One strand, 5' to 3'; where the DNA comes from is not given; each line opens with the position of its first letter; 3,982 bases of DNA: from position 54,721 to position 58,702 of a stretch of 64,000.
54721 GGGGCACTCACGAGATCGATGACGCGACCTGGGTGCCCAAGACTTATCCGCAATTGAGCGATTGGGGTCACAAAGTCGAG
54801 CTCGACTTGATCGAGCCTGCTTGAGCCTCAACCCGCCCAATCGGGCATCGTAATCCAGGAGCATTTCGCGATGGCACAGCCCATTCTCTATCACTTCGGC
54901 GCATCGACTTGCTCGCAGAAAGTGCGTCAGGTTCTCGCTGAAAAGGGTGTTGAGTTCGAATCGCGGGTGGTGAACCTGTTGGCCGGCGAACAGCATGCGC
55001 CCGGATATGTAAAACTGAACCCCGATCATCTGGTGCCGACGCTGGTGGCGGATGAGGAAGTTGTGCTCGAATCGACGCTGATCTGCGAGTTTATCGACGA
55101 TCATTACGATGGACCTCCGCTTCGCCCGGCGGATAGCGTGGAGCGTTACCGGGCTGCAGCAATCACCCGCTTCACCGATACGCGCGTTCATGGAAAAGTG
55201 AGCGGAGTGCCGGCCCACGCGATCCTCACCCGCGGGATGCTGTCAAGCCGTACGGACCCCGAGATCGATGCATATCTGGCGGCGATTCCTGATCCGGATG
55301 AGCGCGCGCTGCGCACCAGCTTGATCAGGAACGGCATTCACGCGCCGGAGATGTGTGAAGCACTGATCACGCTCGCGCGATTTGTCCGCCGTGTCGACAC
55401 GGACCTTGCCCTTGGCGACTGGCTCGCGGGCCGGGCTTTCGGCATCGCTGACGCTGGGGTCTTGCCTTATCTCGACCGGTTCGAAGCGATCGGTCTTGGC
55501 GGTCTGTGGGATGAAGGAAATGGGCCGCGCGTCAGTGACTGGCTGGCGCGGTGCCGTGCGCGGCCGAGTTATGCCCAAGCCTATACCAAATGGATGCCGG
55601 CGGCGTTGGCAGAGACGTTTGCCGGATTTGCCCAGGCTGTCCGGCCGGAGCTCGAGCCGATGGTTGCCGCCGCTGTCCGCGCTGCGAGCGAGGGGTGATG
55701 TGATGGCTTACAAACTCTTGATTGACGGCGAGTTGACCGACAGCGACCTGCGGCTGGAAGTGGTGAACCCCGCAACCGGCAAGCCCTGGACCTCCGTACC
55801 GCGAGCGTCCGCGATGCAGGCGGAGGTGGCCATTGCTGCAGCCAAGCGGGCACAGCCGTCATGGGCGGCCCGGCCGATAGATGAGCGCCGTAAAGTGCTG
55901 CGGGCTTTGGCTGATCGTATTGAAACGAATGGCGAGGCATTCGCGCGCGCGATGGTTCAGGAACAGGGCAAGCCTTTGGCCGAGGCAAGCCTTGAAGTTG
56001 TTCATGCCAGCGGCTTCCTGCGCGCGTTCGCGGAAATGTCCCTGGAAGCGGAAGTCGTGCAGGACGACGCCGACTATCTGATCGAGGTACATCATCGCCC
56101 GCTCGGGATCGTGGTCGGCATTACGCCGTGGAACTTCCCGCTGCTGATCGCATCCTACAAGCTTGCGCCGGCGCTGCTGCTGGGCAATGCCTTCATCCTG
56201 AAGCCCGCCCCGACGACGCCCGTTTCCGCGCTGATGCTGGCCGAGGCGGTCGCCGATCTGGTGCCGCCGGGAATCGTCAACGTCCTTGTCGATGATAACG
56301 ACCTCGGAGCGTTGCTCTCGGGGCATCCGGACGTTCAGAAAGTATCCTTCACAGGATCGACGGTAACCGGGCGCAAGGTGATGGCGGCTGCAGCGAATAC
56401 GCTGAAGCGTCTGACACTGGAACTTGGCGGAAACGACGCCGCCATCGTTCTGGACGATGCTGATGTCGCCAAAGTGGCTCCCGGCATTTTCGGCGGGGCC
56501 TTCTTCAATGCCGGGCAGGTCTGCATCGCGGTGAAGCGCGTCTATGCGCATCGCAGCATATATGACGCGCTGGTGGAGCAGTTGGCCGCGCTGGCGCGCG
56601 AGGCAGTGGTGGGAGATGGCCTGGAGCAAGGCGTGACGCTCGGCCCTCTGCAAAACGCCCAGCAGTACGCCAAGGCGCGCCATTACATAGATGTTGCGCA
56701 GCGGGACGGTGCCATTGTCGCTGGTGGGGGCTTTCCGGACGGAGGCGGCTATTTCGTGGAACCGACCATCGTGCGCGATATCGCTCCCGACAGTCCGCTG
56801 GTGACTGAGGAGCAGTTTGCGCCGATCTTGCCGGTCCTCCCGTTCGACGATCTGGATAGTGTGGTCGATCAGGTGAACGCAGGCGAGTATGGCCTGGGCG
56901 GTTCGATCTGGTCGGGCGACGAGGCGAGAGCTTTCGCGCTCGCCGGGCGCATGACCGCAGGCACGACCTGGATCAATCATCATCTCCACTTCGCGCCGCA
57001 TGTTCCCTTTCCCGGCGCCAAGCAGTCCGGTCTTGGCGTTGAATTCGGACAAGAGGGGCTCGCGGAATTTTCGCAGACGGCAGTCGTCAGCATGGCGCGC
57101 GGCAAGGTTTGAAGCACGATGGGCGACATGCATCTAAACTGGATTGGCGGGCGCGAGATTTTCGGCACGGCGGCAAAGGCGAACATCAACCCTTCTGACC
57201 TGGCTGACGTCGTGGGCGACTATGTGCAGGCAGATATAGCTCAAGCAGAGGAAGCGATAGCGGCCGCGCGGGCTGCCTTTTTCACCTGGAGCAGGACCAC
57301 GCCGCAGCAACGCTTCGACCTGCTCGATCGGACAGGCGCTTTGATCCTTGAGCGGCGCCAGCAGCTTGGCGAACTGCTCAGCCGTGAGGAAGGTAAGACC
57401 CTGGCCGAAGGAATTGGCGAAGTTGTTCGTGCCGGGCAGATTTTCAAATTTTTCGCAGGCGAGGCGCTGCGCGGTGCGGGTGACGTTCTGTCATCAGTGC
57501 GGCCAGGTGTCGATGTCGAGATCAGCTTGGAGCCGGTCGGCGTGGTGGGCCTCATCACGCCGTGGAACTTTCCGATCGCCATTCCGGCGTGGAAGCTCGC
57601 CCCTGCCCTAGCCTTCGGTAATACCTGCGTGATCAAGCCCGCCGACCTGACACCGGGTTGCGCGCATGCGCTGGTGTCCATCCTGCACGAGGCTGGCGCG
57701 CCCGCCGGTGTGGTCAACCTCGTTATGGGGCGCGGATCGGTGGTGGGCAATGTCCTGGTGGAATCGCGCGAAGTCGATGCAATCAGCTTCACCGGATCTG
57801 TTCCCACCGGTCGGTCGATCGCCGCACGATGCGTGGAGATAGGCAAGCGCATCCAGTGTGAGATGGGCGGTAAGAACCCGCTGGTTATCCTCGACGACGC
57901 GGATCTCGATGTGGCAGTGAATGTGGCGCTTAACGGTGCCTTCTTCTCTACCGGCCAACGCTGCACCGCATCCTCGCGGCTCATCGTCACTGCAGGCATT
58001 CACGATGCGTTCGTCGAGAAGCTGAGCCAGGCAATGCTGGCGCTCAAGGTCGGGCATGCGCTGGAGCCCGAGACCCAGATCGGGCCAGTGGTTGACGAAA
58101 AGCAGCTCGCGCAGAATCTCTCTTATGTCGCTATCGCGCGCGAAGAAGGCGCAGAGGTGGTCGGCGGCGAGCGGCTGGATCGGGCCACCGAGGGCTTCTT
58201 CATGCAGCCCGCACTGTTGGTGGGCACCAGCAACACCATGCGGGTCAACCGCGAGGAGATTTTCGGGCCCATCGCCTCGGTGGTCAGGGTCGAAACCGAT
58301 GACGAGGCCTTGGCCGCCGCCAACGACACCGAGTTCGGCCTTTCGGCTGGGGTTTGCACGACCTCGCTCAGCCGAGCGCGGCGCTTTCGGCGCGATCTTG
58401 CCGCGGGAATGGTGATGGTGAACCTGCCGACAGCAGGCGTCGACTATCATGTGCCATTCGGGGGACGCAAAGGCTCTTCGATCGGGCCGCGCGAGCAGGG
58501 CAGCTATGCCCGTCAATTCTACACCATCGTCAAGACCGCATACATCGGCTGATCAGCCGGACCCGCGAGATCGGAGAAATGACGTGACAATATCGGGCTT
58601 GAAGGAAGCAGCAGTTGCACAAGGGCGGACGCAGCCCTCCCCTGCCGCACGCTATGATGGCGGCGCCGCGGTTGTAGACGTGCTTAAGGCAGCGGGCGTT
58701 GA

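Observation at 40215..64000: Candidate undescribed aromatic catabolic island combining hydroxycinnamoyl-CoA cleavage, meta-cleavage and a BAL-like lyase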

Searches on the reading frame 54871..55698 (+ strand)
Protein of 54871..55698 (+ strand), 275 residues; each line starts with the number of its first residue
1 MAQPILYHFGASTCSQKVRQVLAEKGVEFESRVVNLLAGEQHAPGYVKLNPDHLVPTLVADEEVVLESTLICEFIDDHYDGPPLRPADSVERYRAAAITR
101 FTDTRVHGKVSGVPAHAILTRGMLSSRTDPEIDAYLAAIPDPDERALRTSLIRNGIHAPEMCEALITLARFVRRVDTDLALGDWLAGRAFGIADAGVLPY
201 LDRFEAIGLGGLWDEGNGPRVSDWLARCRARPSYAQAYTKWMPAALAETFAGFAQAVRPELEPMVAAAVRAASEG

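Call 5: search_protein_families(library=pfam, proteins=[window:54871-55698:+])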
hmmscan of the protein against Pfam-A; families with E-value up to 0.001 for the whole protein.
window:54871-55698:+ (275 aa): 5 families
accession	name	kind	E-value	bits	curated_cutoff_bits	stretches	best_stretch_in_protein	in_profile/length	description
PF13409.12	GST_N_2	-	6.8e-15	55.9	25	1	11-77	1-69/70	Glutathione S-transferase, N-terminal domain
PF13417.12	GST_N_3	-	2e-14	54.1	22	1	6-83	1-75/75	Glutathione S-transferase, N-terminal domain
PF02798.26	GST_N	-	1.9e-12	47.8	20.9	1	5-76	4-75/76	Glutathione S-transferase, N-terminal domain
PF13410.11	GST_C_2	-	6.8e-09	36.1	24.9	1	164-227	7-69/69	Glutathione S-transferase, C-terminal domain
PF00043.30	GST_C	-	6.6e-05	23.5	20.7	1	159-232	22-93/93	Glutathione S-transferase, C-terminal domain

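Call 7: search_protein_families(library=ncbifam, proteins=[window:54871-55698:+], max_evalue=0.00001)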
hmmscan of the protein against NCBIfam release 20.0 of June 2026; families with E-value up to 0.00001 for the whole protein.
window:54871-55698:+ (275 aa): 6 families
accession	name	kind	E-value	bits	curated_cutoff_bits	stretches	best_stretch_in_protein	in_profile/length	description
TIGR01262.1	maiA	equivalog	4.7e-20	72.1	171.05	1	6-102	2-100/211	maleylacetoacetate isomerase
NF050814.1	FtsZBindFzlA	equivalog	2.9e-17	63.2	300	1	3-124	4-126/228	FtsZ-binding protein FzlA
NF007016.1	PRK09481.1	equivalog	1.9e-12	47.1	314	1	11-95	18-99/209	stringent starvation protein SspA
NF007831.0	PRK10542.1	equivalog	1.4e-10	41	198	1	10-109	6-108/201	glutathione transferase GstA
NF011693.0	PRK15113.1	equivalog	7.9e-10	38.8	150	1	21-99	25-106/214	glutathione transferase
NF007682.0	PRK10357.1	equivalog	4.4e-06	26.4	181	1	14-103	11-98/202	glutathione S-transferase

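Call 26: search_solved_structures(query=window:54871-55698:+, max_evalue=0.001)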
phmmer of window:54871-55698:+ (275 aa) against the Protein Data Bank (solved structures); distinct sequences matched with E-value up to 0.001: 161 (the best 60 are shown).
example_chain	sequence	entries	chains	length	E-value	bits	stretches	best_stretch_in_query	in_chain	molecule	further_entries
4xt0_A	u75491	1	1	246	2.5e-21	79.4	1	6-239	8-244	Protein LigF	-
7q6j_A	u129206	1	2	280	3.8e-13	52.6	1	5-234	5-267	Ganglioside-induced differentiation-associated protein 1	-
1e6b_A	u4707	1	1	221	4.2e-13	52.4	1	6-92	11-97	GLUTATHIONE S-TRANSFERASE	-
6uih_A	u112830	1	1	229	4.8e-13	52.2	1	5-79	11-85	Ganglioside-induced differentiation-associated protein 1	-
6v91_A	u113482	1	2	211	6.4e-13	51.8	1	6-97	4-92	Stringent starvation protein A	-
7ywd_A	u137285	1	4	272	6.6e-13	51.8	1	5-234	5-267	Ganglioside-induced differentiation-associated protein 1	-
7aia_AAA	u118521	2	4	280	6.7e-13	51.8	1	5-234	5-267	Ganglioside-induced differentiation-associated protein 1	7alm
4qq7_A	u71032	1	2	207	6.9e-13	51.7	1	5-97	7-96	Putative stringent starvation protein A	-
7q6k_A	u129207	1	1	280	7.9e-13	51.5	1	5-234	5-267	Ganglioside-induced differentiation-associated protein 1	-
7b2g_A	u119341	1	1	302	8.6e-13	51.4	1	4-234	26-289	Ganglioside-induced differentiation-associated protein 1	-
8exz_A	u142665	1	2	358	1.5e-12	50.6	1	5-79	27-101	Ganglioside-induced differentiation-associated protein 1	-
8a4k_A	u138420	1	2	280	2.2e-12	50.1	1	5-227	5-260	Ganglioside-induced differentiation-associated protein 1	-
8a4j_A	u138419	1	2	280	2.4e-12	49.9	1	5-234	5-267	Ganglioside-induced differentiation-associated protein 1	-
3zml_A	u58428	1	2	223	4.2e-12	49.2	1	4-102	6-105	GLUTATHIONE S-TRANSFERASE E2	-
3zmk_A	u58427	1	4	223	4.8e-12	49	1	4-102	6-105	GLUTATHIONE S-TRANSFERASE E2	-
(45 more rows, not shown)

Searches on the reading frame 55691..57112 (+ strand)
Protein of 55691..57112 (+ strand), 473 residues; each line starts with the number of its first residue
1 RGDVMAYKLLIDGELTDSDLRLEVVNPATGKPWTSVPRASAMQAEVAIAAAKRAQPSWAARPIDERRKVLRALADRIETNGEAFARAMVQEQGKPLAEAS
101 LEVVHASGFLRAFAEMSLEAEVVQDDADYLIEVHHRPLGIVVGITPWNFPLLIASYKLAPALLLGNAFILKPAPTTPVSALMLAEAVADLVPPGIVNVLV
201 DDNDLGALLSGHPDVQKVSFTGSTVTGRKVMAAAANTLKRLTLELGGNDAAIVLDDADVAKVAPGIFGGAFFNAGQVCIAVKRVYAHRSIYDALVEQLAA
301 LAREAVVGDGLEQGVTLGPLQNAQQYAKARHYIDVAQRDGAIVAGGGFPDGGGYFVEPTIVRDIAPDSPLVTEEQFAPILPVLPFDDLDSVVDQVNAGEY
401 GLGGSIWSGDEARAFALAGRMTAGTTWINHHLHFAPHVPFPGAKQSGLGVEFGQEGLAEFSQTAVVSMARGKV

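Call 5: search_protein_families(library=pfam, proteins=[window:55691-57112:+])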
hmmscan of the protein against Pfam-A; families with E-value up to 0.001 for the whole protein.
window:55691-57112:+ (473 aa): 1 family
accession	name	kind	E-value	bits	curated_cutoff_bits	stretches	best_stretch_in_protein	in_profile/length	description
PF00171.27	Aldedh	-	1.7e-147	492.2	23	1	20-465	7-460/461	Aldehyde dehydrogenase family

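Call 7: search_protein_families(library=ncbifam, proteins=[window:55691-57112:+], max_evalue=0.00001)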
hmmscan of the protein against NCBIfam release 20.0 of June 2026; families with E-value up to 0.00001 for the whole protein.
window:55691-57112:+ (473 aa): 43 families (the best 25 are shown)
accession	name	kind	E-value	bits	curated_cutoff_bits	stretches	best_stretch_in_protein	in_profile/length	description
NF010000.0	PRK13473.1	subfamily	7.9e-122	407.3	615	1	6-466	2-470/475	aminobutyraldehyde dehydrogenase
NF045735.1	PaDhStyDPseudo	equivalog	9.8e-112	374.1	850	1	8-469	4-482/483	phenylacetaldehyde dehydrogenase StyD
TIGR01804.1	BADH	equivalog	2e-109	366.2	668.6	1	11-462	2-465/467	betaine-aldehyde dehydrogenase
NF009725.0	PRK13252.1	equivalog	2.2e-109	366.1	593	1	7-469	7-480/488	betaine-aldehyde dehydrogenase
TIGR01780.1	SSADH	subfamily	7.9e-104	348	646.35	1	24-462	1-446/448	succinate-semialdehyde dehydrogenase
NF007497.0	PRK10090.1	equivalog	9.1e-103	344.6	500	1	6-468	6-477/480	aldehyde dehydrogenase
NF045736.1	PaDhStyDRhodo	equivalog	2e-102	343.2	800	1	8-466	4-475/479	phenylacetaldehyde dehydrogenase StyD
TIGR03216.1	OH_muco_semi_DH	equivalog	3.8e-101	339.1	693.25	1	9-466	3-477/481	2-hydroxymuconic semialdehyde dehydrogenase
TIGR03374.1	ABALDH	equivalog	2.5e-100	336.6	909.3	1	7-461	2-464/472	aminobutyraldehyde dehydrogenase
NF006916.0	PRK09407.1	equivalog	2e-97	327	521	1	18-470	32-494/526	succinic semialdehyde dehydrogenase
NF008415.0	PRK11241.1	equivalog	1.3e-95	320.9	828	1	8-460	12-472/482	NADP-dependent succinate-semialdehyde dehydrogenase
TIGR02299.1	HpaE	equivalog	1.2e-93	314.4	638.35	1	8-471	2-479/488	5-carboxymethyl-2-hydroxymuconate semialdehyde dehydrogenase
TIGR04284.1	aldehy_Rv0768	hypoth_equivalog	1.8e-93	314.1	775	1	8-468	2-478/480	aldehyde dehydrogenase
NF050026.1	AcaldDHExaC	equivalog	2.2e-92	310.3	900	1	21-464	32-489/503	acetaldehyde dehydrogenase ExaC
NF040648.1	lactal_redase_Meth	equivalog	7.2e-89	298.9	650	1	9-466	1-460/463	lactaldehyde dehydrogenase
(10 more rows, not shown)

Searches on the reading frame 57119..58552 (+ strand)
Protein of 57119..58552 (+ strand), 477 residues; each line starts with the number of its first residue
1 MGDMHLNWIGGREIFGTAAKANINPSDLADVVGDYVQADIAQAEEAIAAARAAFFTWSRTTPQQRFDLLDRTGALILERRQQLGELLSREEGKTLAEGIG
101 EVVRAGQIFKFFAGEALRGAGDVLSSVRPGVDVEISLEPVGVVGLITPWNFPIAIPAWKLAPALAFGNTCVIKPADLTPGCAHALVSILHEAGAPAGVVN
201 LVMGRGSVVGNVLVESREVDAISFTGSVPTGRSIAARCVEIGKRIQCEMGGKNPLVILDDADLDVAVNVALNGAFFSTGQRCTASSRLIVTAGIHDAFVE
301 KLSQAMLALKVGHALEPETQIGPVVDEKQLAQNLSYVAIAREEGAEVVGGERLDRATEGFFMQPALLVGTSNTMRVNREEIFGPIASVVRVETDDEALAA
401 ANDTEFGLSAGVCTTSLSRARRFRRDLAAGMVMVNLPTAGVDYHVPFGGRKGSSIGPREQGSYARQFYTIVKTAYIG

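Call 5: search_protein_families(library=pfam, proteins=[window:57119-58552:+])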
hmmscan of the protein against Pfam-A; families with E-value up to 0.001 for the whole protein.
window:57119-58552:+ (477 aa): 1 family
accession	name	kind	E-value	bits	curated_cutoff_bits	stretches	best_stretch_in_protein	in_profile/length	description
PF00171.27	Aldedh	-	2.8e-156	521.1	23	1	21-473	10-460/461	Aldehyde dehydrogenase family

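Call 7: search_protein_families(library=ncbifam, proteins=[window:57119-58552:+], max_evalue=0.00001)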
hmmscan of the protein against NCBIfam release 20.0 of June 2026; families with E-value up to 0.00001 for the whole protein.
window:57119-58552:+ (477 aa): 44 families (the best 25 are shown)
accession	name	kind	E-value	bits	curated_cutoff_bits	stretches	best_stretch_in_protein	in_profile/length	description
NF042993.1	AlphKGSA_gudD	equivalog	6e-148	493.5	770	1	6-476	5-480/481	alpha-ketoglutaric semialdehyde dehydrogenase GucD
NF052305.1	DioxValDhHalo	equivalog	2e-146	488.7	750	1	2-475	2-480/483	2,5-dioxovalerate dehydrogenase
TIGR01804.1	BADH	equivalog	2e-124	415.6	668.6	1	22-472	17-467/467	betaine-aldehyde dehydrogenase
TIGR02299.1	HpaE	equivalog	1.8e-120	402.8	638.35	1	21-474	19-474/488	5-carboxymethyl-2-hydroxymuconate semialdehyde dehydrogenase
NF009725.0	PRK13252.1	equivalog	1.6e-113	379.7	593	1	8-476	10-479/488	betaine-aldehyde dehydrogenase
NF010000.0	PRK13473.1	subfamily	5.2e-113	378.2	615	1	7-472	5-468/475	aminobutyraldehyde dehydrogenase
TIGR01780.1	SSADH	subfamily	2.5e-111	372.7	646.35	1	30-472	8-448/448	succinate-semialdehyde dehydrogenase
NF002852.0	PRK03137.1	subfamily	2.3e-105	353.3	648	1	8-453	40-489/514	L-glutamate gamma-semialdehyde dehydrogenase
NF045736.1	PaDhStyDRhodo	equivalog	3.1e-99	332.7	800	1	18-461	18-462/479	phenylacetaldehyde dehydrogenase StyD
NF006916.0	PRK09407.1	equivalog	5.3e-99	332.2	521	1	29-462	44-478/526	succinic semialdehyde dehydrogenase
TIGR01237.1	D1pyr5carbox2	equivalog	1e-98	331.4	659.65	1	2-461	30-494/511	L-glutamate gamma-semialdehyde dehydrogenase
TIGR03216.1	OH_muco_semi_DH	equivalog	3e-98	329.5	693.25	1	7-474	3-477/481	2-hydroxymuconic semialdehyde dehydrogenase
NF045735.1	PaDhStyDPseudo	equivalog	5.2e-98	328.8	850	1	29-474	28-479/483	phenylacetaldehyde dehydrogenase StyD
NF008415.0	PRK11241.1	equivalog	3.6e-97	326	828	1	24-473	32-477/482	NADP-dependent succinate-semialdehyde dehydrogenase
NF040648.1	lactal_redase_Meth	equivalog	4.5e-93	312.8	650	1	23-472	16-458/463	lactaldehyde dehydrogenase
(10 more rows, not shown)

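Call 73: search_solved_structures(query=window:57119-58552:+, max_evalue=1e-90)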
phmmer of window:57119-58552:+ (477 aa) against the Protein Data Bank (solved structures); distinct sequences matched with E-value up to 1e-90: 9.
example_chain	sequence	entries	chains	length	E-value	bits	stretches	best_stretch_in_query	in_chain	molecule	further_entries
8s33_A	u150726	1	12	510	3.8e-95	322.5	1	24-472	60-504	Succinate-semialdehyde dehydrogenase [NAD(P)+]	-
8of1_A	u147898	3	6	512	5.5e-93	315.4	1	41-472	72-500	Succinate-semialdehyde dehydrogenase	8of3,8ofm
4q92_A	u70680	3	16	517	4.5e-92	312.3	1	30-471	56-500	Betaine aldehyde dehydrogenase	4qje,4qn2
4zwl_A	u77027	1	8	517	1.2e-91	311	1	30-471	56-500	Betaine-aldehyde dehydrogenase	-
5dib_A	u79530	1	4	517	1.2e-91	310.9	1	30-471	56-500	Betaine aldehyde dehydrogenase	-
5ez4_A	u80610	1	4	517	1.5e-91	310.6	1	30-471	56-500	Betaine aldehyde dehydrogenase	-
4mpb_A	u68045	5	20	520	1.7e-91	310.5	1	30-471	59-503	Betaine aldehyde dehydrogenase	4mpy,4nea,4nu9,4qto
5eyu_A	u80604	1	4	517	1.9e-91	310.3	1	30-471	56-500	Betaine aldehyde dehydrogenase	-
4zxu_A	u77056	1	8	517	2.1e-91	310.2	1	30-471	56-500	Betaine-aldehyde dehydrogenase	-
